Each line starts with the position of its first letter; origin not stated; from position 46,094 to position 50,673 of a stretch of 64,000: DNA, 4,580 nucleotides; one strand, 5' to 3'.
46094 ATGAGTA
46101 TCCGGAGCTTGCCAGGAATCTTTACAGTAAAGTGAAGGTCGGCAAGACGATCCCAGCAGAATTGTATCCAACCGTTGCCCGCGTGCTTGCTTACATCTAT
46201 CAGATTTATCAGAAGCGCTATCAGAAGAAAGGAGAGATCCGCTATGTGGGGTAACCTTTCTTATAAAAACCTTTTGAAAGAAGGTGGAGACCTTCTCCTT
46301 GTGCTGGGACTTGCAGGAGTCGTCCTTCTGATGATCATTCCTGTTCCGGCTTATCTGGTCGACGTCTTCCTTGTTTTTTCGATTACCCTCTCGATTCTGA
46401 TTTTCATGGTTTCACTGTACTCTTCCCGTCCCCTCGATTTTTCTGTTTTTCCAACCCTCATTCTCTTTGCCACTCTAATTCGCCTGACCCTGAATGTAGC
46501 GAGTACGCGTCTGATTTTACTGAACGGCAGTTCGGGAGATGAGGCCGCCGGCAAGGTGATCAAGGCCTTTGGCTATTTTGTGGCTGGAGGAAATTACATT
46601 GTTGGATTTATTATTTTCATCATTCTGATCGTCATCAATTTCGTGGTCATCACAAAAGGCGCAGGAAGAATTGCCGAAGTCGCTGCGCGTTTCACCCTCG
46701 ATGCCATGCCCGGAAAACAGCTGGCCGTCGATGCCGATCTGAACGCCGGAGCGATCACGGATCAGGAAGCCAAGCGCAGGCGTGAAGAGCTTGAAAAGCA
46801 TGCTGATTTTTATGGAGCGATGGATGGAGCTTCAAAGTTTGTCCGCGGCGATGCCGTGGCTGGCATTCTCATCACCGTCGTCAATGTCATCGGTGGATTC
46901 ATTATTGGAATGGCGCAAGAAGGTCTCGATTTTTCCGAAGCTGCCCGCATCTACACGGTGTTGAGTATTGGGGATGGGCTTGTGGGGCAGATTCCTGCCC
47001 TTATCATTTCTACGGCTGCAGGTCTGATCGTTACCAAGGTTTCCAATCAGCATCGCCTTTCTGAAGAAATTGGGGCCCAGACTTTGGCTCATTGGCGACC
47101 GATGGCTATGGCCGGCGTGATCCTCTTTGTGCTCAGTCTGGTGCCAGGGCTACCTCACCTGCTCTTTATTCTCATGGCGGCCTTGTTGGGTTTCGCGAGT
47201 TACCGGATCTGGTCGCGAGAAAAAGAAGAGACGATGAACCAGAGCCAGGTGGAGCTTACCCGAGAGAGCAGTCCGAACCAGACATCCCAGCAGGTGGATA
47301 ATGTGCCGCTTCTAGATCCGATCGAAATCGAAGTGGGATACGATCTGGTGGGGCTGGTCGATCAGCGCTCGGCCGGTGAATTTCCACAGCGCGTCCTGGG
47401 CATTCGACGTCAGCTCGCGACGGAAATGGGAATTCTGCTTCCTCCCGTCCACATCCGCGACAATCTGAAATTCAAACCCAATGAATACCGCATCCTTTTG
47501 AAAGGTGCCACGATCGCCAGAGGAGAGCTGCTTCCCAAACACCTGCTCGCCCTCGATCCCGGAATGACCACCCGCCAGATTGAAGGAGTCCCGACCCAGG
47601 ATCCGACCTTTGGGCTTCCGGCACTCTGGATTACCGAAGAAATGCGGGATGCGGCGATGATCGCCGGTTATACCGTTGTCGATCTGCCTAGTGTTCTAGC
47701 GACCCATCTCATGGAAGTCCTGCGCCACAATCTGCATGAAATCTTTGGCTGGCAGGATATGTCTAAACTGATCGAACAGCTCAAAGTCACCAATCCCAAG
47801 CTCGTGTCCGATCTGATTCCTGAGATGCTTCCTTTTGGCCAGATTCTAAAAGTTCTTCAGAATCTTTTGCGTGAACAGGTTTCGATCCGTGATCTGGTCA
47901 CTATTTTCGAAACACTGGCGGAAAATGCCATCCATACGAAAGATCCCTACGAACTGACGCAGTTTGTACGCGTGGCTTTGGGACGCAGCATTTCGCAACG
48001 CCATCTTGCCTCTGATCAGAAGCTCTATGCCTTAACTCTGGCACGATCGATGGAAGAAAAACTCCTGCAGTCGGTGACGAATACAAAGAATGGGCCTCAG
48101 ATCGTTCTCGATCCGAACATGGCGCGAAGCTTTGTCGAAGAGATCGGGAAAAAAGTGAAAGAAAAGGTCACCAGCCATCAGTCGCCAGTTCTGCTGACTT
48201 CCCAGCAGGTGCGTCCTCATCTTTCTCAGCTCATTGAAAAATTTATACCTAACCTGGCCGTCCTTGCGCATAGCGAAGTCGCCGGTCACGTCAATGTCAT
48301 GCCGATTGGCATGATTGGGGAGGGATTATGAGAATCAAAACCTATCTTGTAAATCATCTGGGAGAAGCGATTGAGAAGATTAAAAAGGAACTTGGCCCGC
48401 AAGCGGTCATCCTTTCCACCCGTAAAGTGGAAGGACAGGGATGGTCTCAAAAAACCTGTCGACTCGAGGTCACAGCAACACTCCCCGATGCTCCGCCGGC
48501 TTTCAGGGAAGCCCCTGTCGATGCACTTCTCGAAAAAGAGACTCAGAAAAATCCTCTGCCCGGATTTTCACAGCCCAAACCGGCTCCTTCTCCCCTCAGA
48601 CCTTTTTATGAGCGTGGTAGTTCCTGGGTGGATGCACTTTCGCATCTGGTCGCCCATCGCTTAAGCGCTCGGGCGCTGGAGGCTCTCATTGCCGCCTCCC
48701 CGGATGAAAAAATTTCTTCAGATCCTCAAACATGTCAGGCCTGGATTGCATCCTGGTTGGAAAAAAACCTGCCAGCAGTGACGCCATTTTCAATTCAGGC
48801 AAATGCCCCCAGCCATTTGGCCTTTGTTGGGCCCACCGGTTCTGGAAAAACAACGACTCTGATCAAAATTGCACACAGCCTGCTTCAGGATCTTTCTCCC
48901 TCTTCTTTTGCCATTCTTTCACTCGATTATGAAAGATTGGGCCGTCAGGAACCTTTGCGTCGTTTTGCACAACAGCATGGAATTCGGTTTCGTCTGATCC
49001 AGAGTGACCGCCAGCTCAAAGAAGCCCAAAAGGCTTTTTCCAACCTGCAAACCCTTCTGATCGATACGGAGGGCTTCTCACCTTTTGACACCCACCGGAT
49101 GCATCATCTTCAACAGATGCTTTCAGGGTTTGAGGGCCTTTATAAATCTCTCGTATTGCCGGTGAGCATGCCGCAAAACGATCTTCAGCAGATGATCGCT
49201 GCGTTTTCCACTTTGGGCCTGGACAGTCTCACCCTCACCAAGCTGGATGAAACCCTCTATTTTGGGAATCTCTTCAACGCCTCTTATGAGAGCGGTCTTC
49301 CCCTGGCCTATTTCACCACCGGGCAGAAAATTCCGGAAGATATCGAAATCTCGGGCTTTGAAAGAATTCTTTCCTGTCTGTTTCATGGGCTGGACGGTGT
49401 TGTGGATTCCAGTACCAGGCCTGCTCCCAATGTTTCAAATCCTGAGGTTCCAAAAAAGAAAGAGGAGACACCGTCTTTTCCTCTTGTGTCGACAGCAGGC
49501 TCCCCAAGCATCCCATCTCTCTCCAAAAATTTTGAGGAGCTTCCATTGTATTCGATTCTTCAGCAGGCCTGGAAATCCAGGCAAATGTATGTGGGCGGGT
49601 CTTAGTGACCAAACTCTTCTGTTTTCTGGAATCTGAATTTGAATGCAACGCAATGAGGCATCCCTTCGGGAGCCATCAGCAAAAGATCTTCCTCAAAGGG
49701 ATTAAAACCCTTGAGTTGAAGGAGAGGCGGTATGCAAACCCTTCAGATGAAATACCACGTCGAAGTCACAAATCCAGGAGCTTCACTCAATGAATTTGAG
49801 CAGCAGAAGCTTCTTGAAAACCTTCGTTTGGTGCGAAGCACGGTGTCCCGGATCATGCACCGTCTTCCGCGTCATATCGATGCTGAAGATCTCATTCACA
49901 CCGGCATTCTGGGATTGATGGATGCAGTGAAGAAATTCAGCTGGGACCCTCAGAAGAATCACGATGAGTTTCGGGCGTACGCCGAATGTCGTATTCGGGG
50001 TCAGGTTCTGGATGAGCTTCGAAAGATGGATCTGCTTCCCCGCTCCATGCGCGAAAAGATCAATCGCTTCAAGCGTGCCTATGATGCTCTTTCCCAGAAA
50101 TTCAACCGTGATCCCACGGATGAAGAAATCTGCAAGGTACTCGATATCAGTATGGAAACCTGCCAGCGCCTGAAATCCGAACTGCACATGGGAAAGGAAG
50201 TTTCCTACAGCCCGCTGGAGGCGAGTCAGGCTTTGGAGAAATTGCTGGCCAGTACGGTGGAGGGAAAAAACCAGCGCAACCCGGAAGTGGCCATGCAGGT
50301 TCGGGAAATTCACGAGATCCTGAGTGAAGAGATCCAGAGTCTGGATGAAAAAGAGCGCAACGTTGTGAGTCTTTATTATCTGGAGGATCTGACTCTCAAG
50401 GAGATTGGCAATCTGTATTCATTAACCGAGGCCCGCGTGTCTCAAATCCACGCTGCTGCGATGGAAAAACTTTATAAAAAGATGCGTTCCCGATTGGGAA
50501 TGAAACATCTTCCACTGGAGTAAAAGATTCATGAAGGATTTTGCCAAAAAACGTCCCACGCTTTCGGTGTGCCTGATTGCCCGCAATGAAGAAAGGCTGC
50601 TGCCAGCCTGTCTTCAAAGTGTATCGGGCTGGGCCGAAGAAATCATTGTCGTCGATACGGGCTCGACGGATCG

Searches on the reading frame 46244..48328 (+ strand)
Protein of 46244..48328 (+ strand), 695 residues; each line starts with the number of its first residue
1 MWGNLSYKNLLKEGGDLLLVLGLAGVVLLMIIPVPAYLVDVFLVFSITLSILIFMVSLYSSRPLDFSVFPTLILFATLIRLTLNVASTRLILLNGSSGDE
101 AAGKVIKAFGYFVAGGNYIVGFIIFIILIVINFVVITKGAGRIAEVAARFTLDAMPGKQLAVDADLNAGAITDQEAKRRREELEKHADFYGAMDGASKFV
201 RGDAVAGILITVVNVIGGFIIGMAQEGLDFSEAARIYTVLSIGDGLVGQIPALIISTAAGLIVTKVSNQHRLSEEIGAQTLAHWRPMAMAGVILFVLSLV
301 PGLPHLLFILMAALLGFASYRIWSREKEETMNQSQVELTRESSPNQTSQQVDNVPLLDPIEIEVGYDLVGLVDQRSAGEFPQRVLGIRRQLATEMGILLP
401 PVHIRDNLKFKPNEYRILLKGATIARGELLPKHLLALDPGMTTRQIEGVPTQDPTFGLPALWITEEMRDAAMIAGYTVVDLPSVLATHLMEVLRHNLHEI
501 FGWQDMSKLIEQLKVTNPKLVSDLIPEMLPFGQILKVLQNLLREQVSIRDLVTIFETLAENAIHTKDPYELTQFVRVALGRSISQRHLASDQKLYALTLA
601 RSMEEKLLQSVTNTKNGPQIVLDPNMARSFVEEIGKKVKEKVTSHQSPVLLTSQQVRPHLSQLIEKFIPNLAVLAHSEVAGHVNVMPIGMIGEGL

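Call 54: find_homologous_proteins(query=window:46244-48328:+, max_evalue=1e-100)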
Query seq(695 aa) (695 aa): 7997 proteins with E <= 1e-100 among 8000 candidates; the best 120 are listed.
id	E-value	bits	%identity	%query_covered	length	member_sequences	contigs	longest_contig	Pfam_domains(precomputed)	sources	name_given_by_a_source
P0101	0.0e+0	1508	100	100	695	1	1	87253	PF00771.26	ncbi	-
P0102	0.0e+0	1073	69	99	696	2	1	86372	PF00771.26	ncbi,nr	ncbi:MAG: flagellar biosynthesis protein FlhA [Deltaproteobacteria bacterium]|nr:flagellar biosynthe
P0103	0.0e+0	1020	64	98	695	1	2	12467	PF00771.26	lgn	-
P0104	0.0e+0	1017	66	99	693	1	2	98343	PF00771.26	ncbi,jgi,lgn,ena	-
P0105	0.0e+0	1015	64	99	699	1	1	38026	PF00771.26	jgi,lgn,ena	-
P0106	0.0e+0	1013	65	100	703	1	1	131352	PF00771.26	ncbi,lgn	-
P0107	1.5e-298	1010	65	100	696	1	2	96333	PF00771.26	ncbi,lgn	-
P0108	3.6e-298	1009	64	99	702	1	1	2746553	PF00771.26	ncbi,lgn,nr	ncbi:MAG: flagellar biosynthesis protein FlhA [Deltaproteobacteria bacterium]|nr:MAG: flagellar bios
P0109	4.5e-298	1008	64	99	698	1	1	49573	PF00771.26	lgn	-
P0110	5.0e-295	998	63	98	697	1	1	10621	PF00771.26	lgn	-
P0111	3.0e-293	992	62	99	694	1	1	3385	PF00771.26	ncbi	-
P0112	4.8e-293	992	63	99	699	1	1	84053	PF00771.26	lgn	-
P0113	3.6e-290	982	64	99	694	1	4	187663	PF00771.26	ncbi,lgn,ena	-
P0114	7.7e-290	981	61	99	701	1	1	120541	PF00771.26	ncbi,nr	ncbi:flagellar biosynthesis protein FlhA [bacterium]|nr:flagellar biosynthesis protein FlhA [bacteri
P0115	1.2e-289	980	61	99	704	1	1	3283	PF00771.26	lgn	-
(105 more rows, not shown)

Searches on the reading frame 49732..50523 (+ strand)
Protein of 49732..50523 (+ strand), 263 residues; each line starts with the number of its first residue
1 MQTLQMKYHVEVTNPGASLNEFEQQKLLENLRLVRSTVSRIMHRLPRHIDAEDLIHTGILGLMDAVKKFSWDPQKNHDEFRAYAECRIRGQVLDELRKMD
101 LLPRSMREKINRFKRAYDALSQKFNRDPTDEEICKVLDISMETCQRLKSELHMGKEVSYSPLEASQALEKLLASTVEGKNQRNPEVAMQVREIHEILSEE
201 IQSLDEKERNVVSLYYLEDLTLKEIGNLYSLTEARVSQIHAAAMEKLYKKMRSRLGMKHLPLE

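Call 11: find_encoding_contigs(protein=window:49732-50523:+, flank=10000, max_places=4)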
Protein window:49732-50523:+ (263 aa): 1 contig read that carries it; 1 place shown.
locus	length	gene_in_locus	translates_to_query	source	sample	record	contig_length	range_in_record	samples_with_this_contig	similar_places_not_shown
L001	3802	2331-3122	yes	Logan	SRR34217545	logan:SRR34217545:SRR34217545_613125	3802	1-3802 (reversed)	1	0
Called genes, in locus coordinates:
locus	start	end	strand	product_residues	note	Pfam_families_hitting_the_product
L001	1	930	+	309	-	?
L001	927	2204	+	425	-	PF00448:SRP54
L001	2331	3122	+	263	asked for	PF04542:Sigma70_r2, PF08281:Sigma70_r4_2 (faint), PF04539:Sigma70_r3, PF04545:Sigma70_r4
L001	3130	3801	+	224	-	?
